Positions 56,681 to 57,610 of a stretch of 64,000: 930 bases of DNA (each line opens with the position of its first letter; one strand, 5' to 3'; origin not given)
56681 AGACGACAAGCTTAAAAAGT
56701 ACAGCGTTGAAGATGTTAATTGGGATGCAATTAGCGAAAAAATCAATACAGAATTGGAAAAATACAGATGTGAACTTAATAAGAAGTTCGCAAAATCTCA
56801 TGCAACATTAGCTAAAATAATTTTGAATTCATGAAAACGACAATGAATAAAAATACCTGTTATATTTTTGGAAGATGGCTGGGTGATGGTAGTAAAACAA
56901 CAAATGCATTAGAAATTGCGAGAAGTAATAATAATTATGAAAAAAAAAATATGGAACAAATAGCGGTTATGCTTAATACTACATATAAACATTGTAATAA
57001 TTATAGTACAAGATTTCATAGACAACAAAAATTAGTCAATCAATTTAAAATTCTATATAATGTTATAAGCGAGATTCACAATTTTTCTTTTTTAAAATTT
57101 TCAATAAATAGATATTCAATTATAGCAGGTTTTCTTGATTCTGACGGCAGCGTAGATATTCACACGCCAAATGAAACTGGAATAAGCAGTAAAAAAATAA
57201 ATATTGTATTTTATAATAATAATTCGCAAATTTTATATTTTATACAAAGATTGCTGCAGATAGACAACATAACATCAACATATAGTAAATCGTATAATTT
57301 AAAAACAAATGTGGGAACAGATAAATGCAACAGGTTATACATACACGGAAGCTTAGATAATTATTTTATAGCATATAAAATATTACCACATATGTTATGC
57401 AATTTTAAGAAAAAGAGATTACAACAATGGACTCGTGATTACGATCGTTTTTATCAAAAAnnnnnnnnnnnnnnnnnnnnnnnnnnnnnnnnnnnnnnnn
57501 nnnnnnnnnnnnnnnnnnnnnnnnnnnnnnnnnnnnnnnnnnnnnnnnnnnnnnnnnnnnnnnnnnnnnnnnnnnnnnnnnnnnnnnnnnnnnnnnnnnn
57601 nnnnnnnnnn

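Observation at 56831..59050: Adjacent queE-queC (preQ0 synthesis) in a phage context: probable 7-deazaguanine modification of phage DNA, with the rest of the pathway absent from this window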

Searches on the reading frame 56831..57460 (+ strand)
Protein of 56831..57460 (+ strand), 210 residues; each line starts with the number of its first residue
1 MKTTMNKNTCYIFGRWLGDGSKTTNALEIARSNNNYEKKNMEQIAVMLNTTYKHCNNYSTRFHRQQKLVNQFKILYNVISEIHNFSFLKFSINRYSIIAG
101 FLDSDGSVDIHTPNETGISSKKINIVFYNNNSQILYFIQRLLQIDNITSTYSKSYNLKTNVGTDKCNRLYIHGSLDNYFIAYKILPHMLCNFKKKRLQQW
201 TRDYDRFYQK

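Call 45: find_homologous_proteins(query=window:56831-57460:+, max_evalue=0.001)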
Query window:56831-57460:+: 180 candidates shared short words with the query, none scored E <= 0.001.

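Call 71: search_protein_representatives(alignment_id=A2)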
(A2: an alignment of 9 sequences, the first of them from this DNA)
Query: 9 sequences, 210 profile positions. Proteins with E-value up to 0.001 (for the whole library): 450; up to 1e-10: 17; up to 1e-30: 6. The best 150 are listed.
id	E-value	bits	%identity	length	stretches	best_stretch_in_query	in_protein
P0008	2.9e-80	285.2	-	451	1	1-210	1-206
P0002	1.1e-79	283.4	-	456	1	3-210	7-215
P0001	7.1e-78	277.4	-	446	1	1-210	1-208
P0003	1.8e-77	276.1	-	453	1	4-210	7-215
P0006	1.2e-70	253.7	-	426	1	5-210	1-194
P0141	2.9e-40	154.5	-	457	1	9-210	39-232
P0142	4.2e-22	95.2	-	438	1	9-208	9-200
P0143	2.9e-19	85.9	-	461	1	9-209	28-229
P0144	1.0e-18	84.1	-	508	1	9-210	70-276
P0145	2.3e-18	83.0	-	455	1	10-210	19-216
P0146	2.0e-17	79.9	-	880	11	9-28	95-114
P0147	2.0e-17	79.9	-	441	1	10-208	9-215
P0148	2.9e-15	72.8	-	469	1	9-210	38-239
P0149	6.4e-13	65.2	-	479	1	9-207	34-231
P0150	3.4e-12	62.8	-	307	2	93-190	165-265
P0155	6.1e-10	55.4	-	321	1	9-206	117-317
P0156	8.3e-10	55.0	-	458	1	10-210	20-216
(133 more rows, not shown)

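Call 72: search_protein_families(library=ncbifam, max_evalue=0.0001, proteins=[P0141, P0142, P0143, P0144, P0145, P0147, P0148, P0149, P0156, P0155])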
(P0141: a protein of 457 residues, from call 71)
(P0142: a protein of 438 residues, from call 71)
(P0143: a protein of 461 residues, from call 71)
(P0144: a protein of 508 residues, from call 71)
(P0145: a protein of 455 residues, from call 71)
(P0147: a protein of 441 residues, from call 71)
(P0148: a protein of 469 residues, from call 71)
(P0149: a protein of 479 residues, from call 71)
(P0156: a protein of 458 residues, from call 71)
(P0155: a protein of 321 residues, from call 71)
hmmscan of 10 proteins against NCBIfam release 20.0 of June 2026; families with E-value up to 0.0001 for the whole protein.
P0141 (457 aa): 7 families
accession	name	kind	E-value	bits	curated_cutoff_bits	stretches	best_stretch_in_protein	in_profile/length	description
TIGR03365.1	Bsubt_queE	equivalog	1.7e-34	119.4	206.1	1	236-455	2-236/238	7-carboxy-7-deazaguanine synthase QueE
TIGR04349.1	rSAM_QueE_gams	hypoth_equivalog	1e-29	103.7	300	1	239-455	3-208/210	7-carboxy-7-deazaguanine synthase QueE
TIGR03963.1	rSAM_QueE_Clost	equivalog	3.6e-21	75.8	260.1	1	238-390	2-161/219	putative 7-carboxy-7-deazaguanine synthase QueE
TIGR04322.1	rSAM_QueE_Ecoli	equivalog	3e-10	39.9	200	1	243-293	1-52/215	7-carboxy-7-deazaguanine synthase QueE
TIGR04508.1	queE_Cx14CxxC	equivalog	2.1e-07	31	240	1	239-363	3-144/208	7-carboxy-7-deazaguanine synthase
TIGR02826.1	RNR_activ_nrdG3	equivalog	4.7e-07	29.8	151.7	1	259-335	19-97/148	anaerobic ribonucleoside-triphosphate reductase activating protein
TIGR04078.1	rSAM_yydG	equivalog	8.4e-05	22.2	300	1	263-398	13-149/309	YydG family radical SAM peptide epimerase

P0142 (438 aa): 13 families
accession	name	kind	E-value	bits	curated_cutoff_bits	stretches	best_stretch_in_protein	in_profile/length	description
TIGR03365.1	Bsubt_queE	equivalog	4.8e-39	134.3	206.1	1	206-438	2-238/238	7-carboxy-7-deazaguanine synthase QueE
TIGR04349.1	rSAM_QueE_gams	hypoth_equivalog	3.3e-32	111.9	300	1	209-437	3-209/210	7-carboxy-7-deazaguanine synthase QueE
TIGR03963.1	rSAM_QueE_Clost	equivalog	1.5e-23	83.7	260.1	1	209-382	3-172/219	putative 7-carboxy-7-deazaguanine synthase QueE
TIGR04322.1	rSAM_QueE_Ecoli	equivalog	2.6e-17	63.1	200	1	214-368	2-161/215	7-carboxy-7-deazaguanine synthase QueE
TIGR04508.1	queE_Cx14CxxC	equivalog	2.5e-12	47.1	240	1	209-351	3-149/208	7-carboxy-7-deazaguanine synthase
TIGR02495.1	NrdG2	equivalog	5.8e-10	38.8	131.15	1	227-342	18-129/193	anaerobic ribonucleoside-triphosphate reductase activating protein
NF038283.1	viperin_w_prok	equivalog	2.1e-07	30.4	180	1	235-328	12-104/281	viperin family antiviral radical SAM protein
TIGR04317.1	W_rSAM_matur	equivalog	4.5e-07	29.3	380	1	234-366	13-142/349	tungsten cofactor oxidoreductase radical SAM maturase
TIGR02493.1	PFLA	equivalog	9.4e-07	28.4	231.75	1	233-338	23-130/235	pyruvate formate-lyase-activating protein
TIGR02826.1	RNR_activ_nrdG3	equivalog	2.5e-05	24.1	151.7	1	230-318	20-100/148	anaerobic ribonucleoside-triphosphate reductase activating protein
TIGR04054.1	rSAM_NirJ1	equivalog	3.7e-05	22.5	650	1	230-332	41-135/387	putative heme d1 biosynthesis radical SAM protein NirJ1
TIGR04546.1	rSAM_ahbC_deAc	equivalog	6.9e-05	21.8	650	0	235-332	49-138/390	12,18-didecarboxysiroheme deacetylase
NF041707.1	rSAM_YhhB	equivalog_domain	8.6e-05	21.6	445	0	235-333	12-117/369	cyclophane-forming radical SAM/SPASM peptide maturase YhhB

P0143 (461 aa): 19 families
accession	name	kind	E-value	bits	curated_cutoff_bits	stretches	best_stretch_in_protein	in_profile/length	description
TIGR03365.1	Bsubt_queE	equivalog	5.7e-37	127.5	206.1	1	234-461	2-238/238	7-carboxy-7-deazaguanine synthase QueE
TIGR04349.1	rSAM_QueE_gams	hypoth_equivalog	3.6e-31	108.5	300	1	236-460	2-209/210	7-carboxy-7-deazaguanine synthase QueE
TIGR03963.1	rSAM_QueE_Clost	equivalog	1.8e-29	103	260.1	1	236-425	2-198/219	putative 7-carboxy-7-deazaguanine synthase QueE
TIGR04322.1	rSAM_QueE_Ecoli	equivalog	4.7e-13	49.1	200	1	241-293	1-53/215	7-carboxy-7-deazaguanine synthase QueE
TIGR02495.1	NrdG2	equivalog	2.4e-12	46.6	131.15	1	252-384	15-155/193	anaerobic ribonucleoside-triphosphate reductase activating protein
TIGR02493.1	PFLA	equivalog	6.2e-11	42.1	231.75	1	254-382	16-155/235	pyruvate formate-lyase-activating protein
TIGR04508.1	queE_Cx14CxxC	equivalog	4.3e-10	39.8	240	1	237-358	3-134/208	7-carboxy-7-deazaguanine synthase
TIGR02826.1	RNR_activ_nrdG3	equivalog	5.1e-08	32.9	151.7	1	258-326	20-89/148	anaerobic ribonucleoside-triphosphate reductase activating protein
TIGR04251.1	SCM_rSAM_ScmF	equivalog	8.7e-08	31.9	400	1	260-342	11-97/353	SynChlorMet cassette radical SAM/SPASM protein ScmF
NF038283.1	viperin_w_prok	equivalog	1.1e-07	31.4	180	1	262-343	11-100/281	viperin family antiviral radical SAM protein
NF008356.0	PRK11145.1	equivalog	1.6e-07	30.9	375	1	250-382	17-160/246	pyruvate formate lyase 1-activating protein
TIGR04317.1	W_rSAM_matur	equivalog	2.4e-07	30.2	380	1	262-373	13-127/349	tungsten cofactor oxidoreductase radical SAM maturase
TIGR03470.1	HpnH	equivalog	9.9e-07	28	225.05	1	261-339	36-113/318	adenosyl-hopene transferase HpnH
TIGR04051.1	rSAM_NirJ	equivalog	1.2e-06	27.7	515.45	1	262-349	11-99/354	heme d1 biosynthesis radical SAM protein NirJ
TIGR02491.1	NrdG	equivalog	5.2e-06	26.5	126.1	1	243-323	10-88/154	anaerobic ribonucleoside-triphosphate reductase activating protein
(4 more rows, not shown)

P0144 (508 aa): 6 families
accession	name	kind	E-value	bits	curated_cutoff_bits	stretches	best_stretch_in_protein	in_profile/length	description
TIGR03365.1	Bsubt_queE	equivalog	2.2e-28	99.4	206.1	1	280-508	2-238/238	7-carboxy-7-deazaguanine synthase QueE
TIGR03963.1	rSAM_QueE_Clost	equivalog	4.3e-25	88.7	260.1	1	282-452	2-172/219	putative 7-carboxy-7-deazaguanine synthase QueE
TIGR04349.1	rSAM_QueE_gams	hypoth_equivalog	7.9e-23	81.2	300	1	283-505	3-207/210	7-carboxy-7-deazaguanine synthase QueE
TIGR02495.1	NrdG2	equivalog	4.3e-08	32.7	131.15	1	304-410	21-128/193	anaerobic ribonucleoside-triphosphate reductase activating protein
TIGR04322.1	rSAM_QueE_Ecoli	equivalog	1.1e-06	28.3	200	1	288-472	2-194/215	7-carboxy-7-deazaguanine synthase QueE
TIGR02493.1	PFLA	equivalog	2.7e-05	23.7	231.75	1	303-414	19-137/235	pyruvate formate-lyase-activating protein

P0145 (455 aa): 9 families
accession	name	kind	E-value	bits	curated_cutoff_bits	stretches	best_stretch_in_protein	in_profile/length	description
TIGR03365.1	Bsubt_queE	equivalog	9.3e-30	103.9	206.1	1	220-454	2-237/238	7-carboxy-7-deazaguanine synthase QueE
TIGR04349.1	rSAM_QueE_gams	hypoth_equivalog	2.7e-24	86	300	1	222-449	2-205/210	7-carboxy-7-deazaguanine synthase QueE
TIGR03963.1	rSAM_QueE_Clost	equivalog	3.1e-23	82.6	260.1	1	222-455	2-219/219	putative 7-carboxy-7-deazaguanine synthase QueE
TIGR04322.1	rSAM_QueE_Ecoli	equivalog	3.3e-14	52.9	200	1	227-402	1-182/215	7-carboxy-7-deazaguanine synthase QueE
TIGR02495.1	NrdG2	equivalog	2.1e-12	46.8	131.15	1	243-389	20-165/193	anaerobic ribonucleoside-triphosphate reductase activating protein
TIGR04508.1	queE_Cx14CxxC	equivalog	6.1e-09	36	240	1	223-373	3-157/208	7-carboxy-7-deazaguanine synthase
TIGR02493.1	PFLA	equivalog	2.2e-07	30.5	231.75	1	244-371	20-149/235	pyruvate formate-lyase-activating protein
NF038283.1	viperin_w_prok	equivalog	6.3e-07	28.8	180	1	248-398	11-169/281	viperin family antiviral radical SAM protein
TIGR02826.1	RNR_activ_nrdG3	equivalog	1.7e-05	24.7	151.7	1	245-328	21-91/148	anaerobic ribonucleoside-triphosphate reductase activating protein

P0147 (441 aa): 15 families
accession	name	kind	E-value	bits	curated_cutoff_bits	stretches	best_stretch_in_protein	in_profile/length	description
TIGR03365.1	Bsubt_queE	equivalog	2.9e-36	125.2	206.1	1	222-441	3-238/238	7-carboxy-7-deazaguanine synthase QueE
TIGR04349.1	rSAM_QueE_gams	hypoth_equivalog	3.1e-29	102.2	300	1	224-440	3-209/210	7-carboxy-7-deazaguanine synthase QueE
TIGR03963.1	rSAM_QueE_Clost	equivalog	7e-23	81.5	260.1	1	223-441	2-219/219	putative 7-carboxy-7-deazaguanine synthase QueE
TIGR04322.1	rSAM_QueE_Ecoli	equivalog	4.6e-18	65.5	200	1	228-279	1-52/215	7-carboxy-7-deazaguanine synthase QueE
TIGR02495.1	NrdG2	equivalog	1.3e-12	47.5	131.15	1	243-411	19-182/193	anaerobic ribonucleoside-triphosphate reductase activating protein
TIGR04508.1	queE_Cx14CxxC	equivalog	1.5e-12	47.8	240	1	224-369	3-155/208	7-carboxy-7-deazaguanine synthase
TIGR02493.1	PFLA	equivalog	1.8e-09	37.3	231.75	1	243-359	18-145/235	pyruvate formate-lyase-activating protein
NF008356.0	PRK11145.1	equivalog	5.3e-07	29.2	375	1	228-385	7-167/246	pyruvate formate lyase 1-activating protein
TIGR03977.1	rSAM_pair_HxsC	equivalog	3.5e-06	26.1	267.9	1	249-402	34-183/292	His-Xaa-Ser system radical SAM maturase HxsC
TIGR02826.1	RNR_activ_nrdG3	equivalog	3.8e-06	26.8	151.7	1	245-297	20-74/148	anaerobic ribonucleoside-triphosphate reductase activating protein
NF038283.1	viperin_w_prok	equivalog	6.9e-06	25.4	180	1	248-333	10-103/281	viperin family antiviral radical SAM protein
TIGR04251.1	SCM_rSAM_ScmF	equivalog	8.2e-06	25.4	400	1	244-337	8-104/353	SynChlorMet cassette radical SAM/SPASM protein ScmF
TIGR02666.1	moaA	equivalog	2.3e-05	23.6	284.05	1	249-329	19-107/336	GTP 3',8-cyclase MoaA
TIGR04167.1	rSAM_SeCys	equivalog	3.9e-05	23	300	1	249-326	17-94/303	arsenosugar biosynthesis radical SAM (seleno)protein ArsS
TIGR02491.1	NrdG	equivalog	6.1e-05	23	126.1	1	244-295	19-74/154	anaerobic ribonucleoside-triphosphate reductase activating protein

P0148 (469 aa): 12 families
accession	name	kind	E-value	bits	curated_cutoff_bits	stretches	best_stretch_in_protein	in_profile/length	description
TIGR04349.1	rSAM_QueE_gams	hypoth_equivalog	1.1e-29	103.7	300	1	247-468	4-209/210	7-carboxy-7-deazaguanine synthase QueE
TIGR03365.1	Bsubt_queE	equivalog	2.3e-29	102.6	206.1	1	244-469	3-238/238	7-carboxy-7-deazaguanine synthase QueE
TIGR03963.1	rSAM_QueE_Clost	equivalog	5.9e-28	98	260.1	1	246-463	3-212/219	putative 7-carboxy-7-deazaguanine synthase QueE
TIGR04322.1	rSAM_QueE_Ecoli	equivalog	1.2e-18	67.3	200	1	250-428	1-190/215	7-carboxy-7-deazaguanine synthase QueE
TIGR02495.1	NrdG2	equivalog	2.5e-11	43.3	131.15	1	265-371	19-126/193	anaerobic ribonucleoside-triphosphate reductase activating protein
TIGR04508.1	queE_Cx14CxxC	equivalog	1.1e-10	41.7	240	1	248-349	5-121/208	7-carboxy-7-deazaguanine synthase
TIGR02493.1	PFLA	equivalog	2.6e-10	40.1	231.75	1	261-420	13-167/235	pyruvate formate-lyase-activating protein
TIGR04038.1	tatD_link_rSAM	subfamily_domain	7.9e-07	29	129.7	1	271-364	17-117/192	TatD family nuclease-associated radical SAM protein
TIGR04317.1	W_rSAM_matur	equivalog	1.9e-06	27.3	380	1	271-347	13-90/349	tungsten cofactor oxidoreductase radical SAM maturase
NF038283.1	viperin_w_prok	equivalog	2.5e-06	26.9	180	1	271-348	11-95/281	viperin family antiviral radical SAM protein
TIGR04478.1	rSAM_YfkAB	equivalog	3.8e-06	26.4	250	1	256-360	19-127/363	radical SAM/CxCxxxxC motif protein YfkAB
TIGR02666.1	moaA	equivalog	9.5e-06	24.8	284.05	1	272-346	20-101/336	GTP 3',8-cyclase MoaA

P0149 (479 aa): 7 families
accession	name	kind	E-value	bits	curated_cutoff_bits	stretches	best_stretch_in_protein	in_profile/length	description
TIGR03963.1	rSAM_QueE_Clost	equivalog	9.8e-26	90.8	260.1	1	240-479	2-219/219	putative 7-carboxy-7-deazaguanine synthase QueE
TIGR04349.1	rSAM_QueE_gams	hypoth_equivalog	1.9e-25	89.8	300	1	241-473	3-205/210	7-carboxy-7-deazaguanine synthase QueE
TIGR03365.1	Bsubt_queE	equivalog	8.8e-23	81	206.1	1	238-474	2-234/238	7-carboxy-7-deazaguanine synthase QueE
TIGR04322.1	rSAM_QueE_Ecoli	equivalog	1.4e-10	41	200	1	245-428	1-184/215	7-carboxy-7-deazaguanine synthase QueE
TIGR02495.1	NrdG2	equivalog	7e-08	32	131.15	1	261-415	20-167/193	anaerobic ribonucleoside-triphosphate reductase activating protein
TIGR04508.1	queE_Cx14CxxC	equivalog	2.8e-07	30.6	240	1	241-352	3-119/208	7-carboxy-7-deazaguanine synthase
NF038283.1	viperin_w_prok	equivalog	1.6e-05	24.3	180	1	267-415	12-154/281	viperin family antiviral radical SAM protein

P0156 (458 aa): 11 families
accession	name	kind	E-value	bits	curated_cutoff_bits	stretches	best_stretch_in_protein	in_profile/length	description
TIGR03963.1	rSAM_QueE_Clost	equivalog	5.7e-29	101.4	260.1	1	222-458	2-219/219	putative 7-carboxy-7-deazaguanine synthase QueE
TIGR04349.1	rSAM_QueE_gams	hypoth_equivalog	6.2e-27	94.6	300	1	223-452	3-205/210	7-carboxy-7-deazaguanine synthase QueE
TIGR03365.1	Bsubt_queE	equivalog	4.6e-25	88.5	206.1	1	221-458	3-238/238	7-carboxy-7-deazaguanine synthase QueE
TIGR04322.1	rSAM_QueE_Ecoli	equivalog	1.5e-18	67.1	200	1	227-421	1-193/215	7-carboxy-7-deazaguanine synthase QueE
TIGR02495.1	NrdG2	equivalog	8.6e-12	44.8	131.15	1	239-358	16-128/193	anaerobic ribonucleoside-triphosphate reductase activating protein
TIGR04508.1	queE_Cx14CxxC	equivalog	1.2e-10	41.6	240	1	223-449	3-204/208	7-carboxy-7-deazaguanine synthase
TIGR02493.1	PFLA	equivalog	8.7e-10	38.4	231.75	1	225-378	6-153/235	pyruvate formate-lyase-activating protein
NF038283.1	viperin_w_prok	equivalog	1.4e-08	34.2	180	1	249-405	12-173/281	viperin family antiviral radical SAM protein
TIGR04041.1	activase_YjjW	hypoth_equivalog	2e-06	27.4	250.2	1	282-364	93-180/276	YjjW family glycine radical enzyme activase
NF033640.1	N_Twi_rSAM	subfamily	6e-06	25.6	170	1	249-345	121-225/398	twitch domain-containing radical SAM protein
TIGR03977.1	rSAM_pair_HxsC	equivalog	9.1e-05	21.5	267.9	0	283-340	57-115/292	His-Xaa-Ser system radical SAM maturase HxsC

P0155 (321 aa): 2 families
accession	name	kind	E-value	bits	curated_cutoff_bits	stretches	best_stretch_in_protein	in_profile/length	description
NF011418.0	PRK14845.1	equivalog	6.3e-05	20.9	756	1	127-320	156-318/1049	translation initiation factor IF-2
NF005852.0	PRK07773.1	equivalog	6.6e-05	21.4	780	1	208-314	611-709/886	replicative DNA helicase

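Call 73: find_encoding_contigs(protein=P0142, flank=10000, max_places=2)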
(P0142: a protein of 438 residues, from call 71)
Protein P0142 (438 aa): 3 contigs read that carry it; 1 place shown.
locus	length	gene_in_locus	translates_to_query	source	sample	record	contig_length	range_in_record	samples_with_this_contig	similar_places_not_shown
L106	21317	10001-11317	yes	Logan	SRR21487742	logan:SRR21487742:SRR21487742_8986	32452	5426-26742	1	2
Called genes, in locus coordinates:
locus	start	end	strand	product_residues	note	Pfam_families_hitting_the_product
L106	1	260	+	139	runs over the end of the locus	-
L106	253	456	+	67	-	-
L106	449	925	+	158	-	PF05443:ROS_MUCR (weak)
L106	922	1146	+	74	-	-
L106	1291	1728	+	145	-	-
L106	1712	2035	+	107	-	-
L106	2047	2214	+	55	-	-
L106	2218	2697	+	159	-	-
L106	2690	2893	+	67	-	-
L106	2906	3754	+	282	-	-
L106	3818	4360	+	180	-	PF13392:HNH_3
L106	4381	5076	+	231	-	PF04098:Rad52_Rad22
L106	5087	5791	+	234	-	PF12705:PDDEXK_1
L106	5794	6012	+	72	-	PF04545:Sigma70_r4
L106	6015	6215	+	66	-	-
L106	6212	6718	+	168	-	-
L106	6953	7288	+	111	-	-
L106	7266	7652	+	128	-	-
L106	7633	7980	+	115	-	PF01242:PTPS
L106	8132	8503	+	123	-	PF06356:DUF1064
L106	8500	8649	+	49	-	-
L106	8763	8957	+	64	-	-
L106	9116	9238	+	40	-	-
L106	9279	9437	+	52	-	-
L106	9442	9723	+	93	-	-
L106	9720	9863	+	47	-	-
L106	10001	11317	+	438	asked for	PF14528:LAGLIDADG_3 (faint), PF13353:Fer4_12 (weak), PF04055:Radical_SAM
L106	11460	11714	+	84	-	-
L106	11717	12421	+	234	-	PF00733:Asn_synthase (weak), PF01171:ATP_bind_3 (faint), PF06508:QueC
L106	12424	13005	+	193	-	-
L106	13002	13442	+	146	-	PF00156:Pribosyltran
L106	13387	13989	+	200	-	PF01227:GTP_cyclohydroI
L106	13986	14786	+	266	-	-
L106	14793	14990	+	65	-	-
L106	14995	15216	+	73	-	-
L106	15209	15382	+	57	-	-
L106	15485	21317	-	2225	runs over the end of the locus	-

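Call 76: search_protein_families(library=pfam, max_evalue=0.01, proteins=[L106:13986-14783:+])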
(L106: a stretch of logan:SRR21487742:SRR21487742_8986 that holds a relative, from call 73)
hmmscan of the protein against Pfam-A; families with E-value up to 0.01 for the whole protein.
L106:13986-14783:+ (266 aa): 0 families
